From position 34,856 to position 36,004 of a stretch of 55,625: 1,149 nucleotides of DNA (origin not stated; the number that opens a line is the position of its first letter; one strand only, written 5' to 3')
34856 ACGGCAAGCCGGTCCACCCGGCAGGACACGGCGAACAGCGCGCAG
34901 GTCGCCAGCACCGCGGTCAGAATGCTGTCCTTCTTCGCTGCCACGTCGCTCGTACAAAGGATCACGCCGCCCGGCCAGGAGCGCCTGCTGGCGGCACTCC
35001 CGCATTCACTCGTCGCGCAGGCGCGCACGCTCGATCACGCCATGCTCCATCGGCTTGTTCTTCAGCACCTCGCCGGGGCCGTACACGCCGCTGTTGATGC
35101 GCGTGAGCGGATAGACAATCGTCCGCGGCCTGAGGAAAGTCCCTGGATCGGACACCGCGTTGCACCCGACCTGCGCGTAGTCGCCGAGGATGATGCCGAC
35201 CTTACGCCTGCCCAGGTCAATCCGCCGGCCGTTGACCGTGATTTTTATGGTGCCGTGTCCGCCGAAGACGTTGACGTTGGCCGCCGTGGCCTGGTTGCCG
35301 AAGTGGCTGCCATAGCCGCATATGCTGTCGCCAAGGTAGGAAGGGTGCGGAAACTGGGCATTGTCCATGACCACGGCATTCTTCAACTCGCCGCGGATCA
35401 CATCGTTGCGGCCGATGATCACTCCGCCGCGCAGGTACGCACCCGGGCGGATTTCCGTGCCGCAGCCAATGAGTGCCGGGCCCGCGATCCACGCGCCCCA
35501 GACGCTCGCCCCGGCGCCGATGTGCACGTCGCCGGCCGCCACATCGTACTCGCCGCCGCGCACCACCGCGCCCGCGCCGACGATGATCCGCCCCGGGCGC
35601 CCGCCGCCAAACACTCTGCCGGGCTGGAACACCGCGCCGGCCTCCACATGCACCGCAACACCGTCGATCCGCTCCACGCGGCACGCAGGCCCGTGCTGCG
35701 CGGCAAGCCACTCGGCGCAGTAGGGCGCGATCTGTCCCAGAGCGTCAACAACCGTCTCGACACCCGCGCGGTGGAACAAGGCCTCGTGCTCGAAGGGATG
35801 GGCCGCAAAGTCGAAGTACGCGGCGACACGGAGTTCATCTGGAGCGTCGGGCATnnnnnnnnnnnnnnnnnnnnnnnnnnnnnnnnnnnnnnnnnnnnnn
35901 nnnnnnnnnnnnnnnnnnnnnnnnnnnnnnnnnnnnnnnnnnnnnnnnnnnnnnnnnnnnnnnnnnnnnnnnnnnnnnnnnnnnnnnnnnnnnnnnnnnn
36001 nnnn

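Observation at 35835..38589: Uncharacterised three-gene module: two divergent paralogs (kinase-like fold fused to an N-deoxyribosyltransferase-like domain) flanking a 9-cysteine protein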

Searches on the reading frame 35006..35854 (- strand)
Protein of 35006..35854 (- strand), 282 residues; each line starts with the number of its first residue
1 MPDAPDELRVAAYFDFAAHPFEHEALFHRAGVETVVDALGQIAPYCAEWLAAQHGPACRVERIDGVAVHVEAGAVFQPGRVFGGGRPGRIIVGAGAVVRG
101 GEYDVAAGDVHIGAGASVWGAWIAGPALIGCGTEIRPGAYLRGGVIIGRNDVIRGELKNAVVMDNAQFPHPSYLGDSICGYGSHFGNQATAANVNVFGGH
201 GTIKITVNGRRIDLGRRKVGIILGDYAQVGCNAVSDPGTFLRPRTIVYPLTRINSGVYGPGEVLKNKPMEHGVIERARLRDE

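Call 3: search_protein_families(library=pfam, proteins=[window:35006-35854:-], max_evalue=1)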
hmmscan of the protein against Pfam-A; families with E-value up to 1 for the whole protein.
window:35006-35854:- (282 aa): 3 families
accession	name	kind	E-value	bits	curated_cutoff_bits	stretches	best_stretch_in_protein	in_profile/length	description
PF00132.30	Hexapep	-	4.6e-07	29.7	27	1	127-150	2-25/36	Bacterial transferase hexapeptide (six repeats)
PF25084.1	LbH_EIF2B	-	0.011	16.2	54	2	124-197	19-93/105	EIF2B subunit epsilon LbH domain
PF25087.1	GMPPB_C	-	0.13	12.4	39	1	126-200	10-80/110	GMPPB C-terminal domain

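Call 4: search_protein_families(library=ncbifam, proteins=[window:35006-35854:-], max_evalue=1)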
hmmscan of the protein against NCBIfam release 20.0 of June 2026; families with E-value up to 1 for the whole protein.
window:35006-35854:- (282 aa): 16 families
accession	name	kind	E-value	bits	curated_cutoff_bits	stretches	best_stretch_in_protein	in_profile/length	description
TIGR03992.1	Arch_glmU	subfamily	7.2e-30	104.1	292.1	1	107-250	246-390/393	bifunctional sugar-1-phosphate nucleotidylyltransferase/acetyltransferase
NF041173.1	Sug_nt_acttase_Thmprot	equivalog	4.6e-24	85.1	600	1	107-257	246-397/405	bifunctional sugar-1-phosphate nucleotidylyltransferase/acetyltransferase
TIGR03991.1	alt_bact_glmU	hypoth_equivalog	2.4e-19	69.9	225.3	1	86-240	177-331/394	UDP-N-acetylglucosamine diphosphorylase/glucosamine-1-phosphate N-acetyltransferase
NF010932.0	PRK14352.1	equivalog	4.2e-08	32.3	611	1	67-219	273-415/488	bifunctional UDP-N-acetylglucosamine diphosphorylase/glucosamine-1-phosphate N-acetyltransferase GlmU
NF010936.0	PRK14356.1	equivalog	1.3e-05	24.3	666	1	68-200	270-397/456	bifunctional UDP-N-acetylglucosamine diphosphorylase/glucosamine-1-phosphate N-acetyltransferase GlmU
NF052502.1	man1P_GTase_Rv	exception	1.8e-05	23.8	440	2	124-200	244-321/352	mannose-1-phosphate guanylyltransferase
NF010934.1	PRK14354.1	equivalog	3.5e-05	22.5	450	1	108-232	296-402/447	bifunctional UDP-N-acetylglucosamine diphosphorylase/glucosamine-1-phosphate N-acetyltransferase GlmU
NF010933.0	PRK14353.1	equivalog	3.6e-05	22.6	505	1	97-198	281-377/453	bifunctional UDP-N-acetylglucosamine diphosphorylase/glucosamine-1-phosphate N-acetyltransferase GlmU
NF010940.0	PRK14360.1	equivalog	0.00016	20.4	602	1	112-200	300-389/452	bifunctional UDP-N-acetylglucosamine diphosphorylase/glucosamine-1-phosphate N-acetyltransferase GlmU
TIGR01208.1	rmlA_long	equivalog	0.0002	20.4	320.25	1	107-185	252-331/353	glucose-1-phosphate thymidylyltransferase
NF006986.0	PRK09451.1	equivalog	0.00033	19.6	725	1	88-194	288-387/456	bifunctional UDP-N-acetylglucosamine diphosphorylase/glucosamine-1-phosphate N-acetyltransferase GlmU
TIGR01173.1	glmU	equivalog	0.00038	19.4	366.85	1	109-193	303-383/452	bifunctional UDP-N-acetylglucosamine diphosphorylase/glucosamine-1-phosphate N-acetyltransferase GlmU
NF010935.0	PRK14355.1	equivalog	0.0012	17.6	718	1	68-200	269-396/459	bifunctional UDP-N-acetylglucosamine diphosphorylase/glucosamine-1-phosphate N-acetyltransferase GlmU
NF053793.1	beta_CO2some_N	equivalog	0.051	13.4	100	1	67-130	19-84/118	beta-carboxysome scaffolding protein CcmN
NF010937.0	PRK14357.1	equivalog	0.064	12.1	658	1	128-193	314-375/448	bifunctional UDP-N-acetylglucosamine diphosphorylase/glucosamine-1-phosphate N-acetyltransferase GlmU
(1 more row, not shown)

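Call 6: search_protein_families(library=padloc, proteins=[window:35006-35854:-], max_evalue=1)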
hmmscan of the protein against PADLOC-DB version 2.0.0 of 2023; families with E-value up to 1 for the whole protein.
window:35006-35854:- (282 aa): 0 families

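Call 68: search_solved_structures(query=window:35006-35854:-, max_evalue=0.01, show_alignments=1)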
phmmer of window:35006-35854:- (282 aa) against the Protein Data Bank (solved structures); distinct sequences matched with E-value up to 0.01: 9.
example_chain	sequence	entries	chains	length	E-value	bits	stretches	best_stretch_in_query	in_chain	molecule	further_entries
5z09_A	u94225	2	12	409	2.4e-21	80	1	119-265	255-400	Dual sugar-1-phosphate nucleotidylyltransferase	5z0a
2ggo_A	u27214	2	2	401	6e-21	78.7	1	119-263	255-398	401aa long hypothetical glucose-1-phosphate thymidylyltransferase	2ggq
9dqf_A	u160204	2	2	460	1.6e-05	28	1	123-193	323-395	Bifunctional protein GlmU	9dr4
3d8v_A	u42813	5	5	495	4.8e-05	26.5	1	87-232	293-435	Bifunctional protein glmU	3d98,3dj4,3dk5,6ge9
3foq_A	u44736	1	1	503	4.9e-05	26.4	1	87-232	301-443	Bifunctional protein glmU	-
3spt_A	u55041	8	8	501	4.9e-05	26.4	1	87-232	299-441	Bifunctional protein glmU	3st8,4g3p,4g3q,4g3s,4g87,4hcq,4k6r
2qkx_A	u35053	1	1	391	0.00015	24.8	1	87-181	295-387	Bifunctional protein glmU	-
7ar9_z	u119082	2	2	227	0.00086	22.4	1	129-256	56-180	CA3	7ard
9mh4_A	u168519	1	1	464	0.0079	19.2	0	68-203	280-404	Bifunctional protein GlmU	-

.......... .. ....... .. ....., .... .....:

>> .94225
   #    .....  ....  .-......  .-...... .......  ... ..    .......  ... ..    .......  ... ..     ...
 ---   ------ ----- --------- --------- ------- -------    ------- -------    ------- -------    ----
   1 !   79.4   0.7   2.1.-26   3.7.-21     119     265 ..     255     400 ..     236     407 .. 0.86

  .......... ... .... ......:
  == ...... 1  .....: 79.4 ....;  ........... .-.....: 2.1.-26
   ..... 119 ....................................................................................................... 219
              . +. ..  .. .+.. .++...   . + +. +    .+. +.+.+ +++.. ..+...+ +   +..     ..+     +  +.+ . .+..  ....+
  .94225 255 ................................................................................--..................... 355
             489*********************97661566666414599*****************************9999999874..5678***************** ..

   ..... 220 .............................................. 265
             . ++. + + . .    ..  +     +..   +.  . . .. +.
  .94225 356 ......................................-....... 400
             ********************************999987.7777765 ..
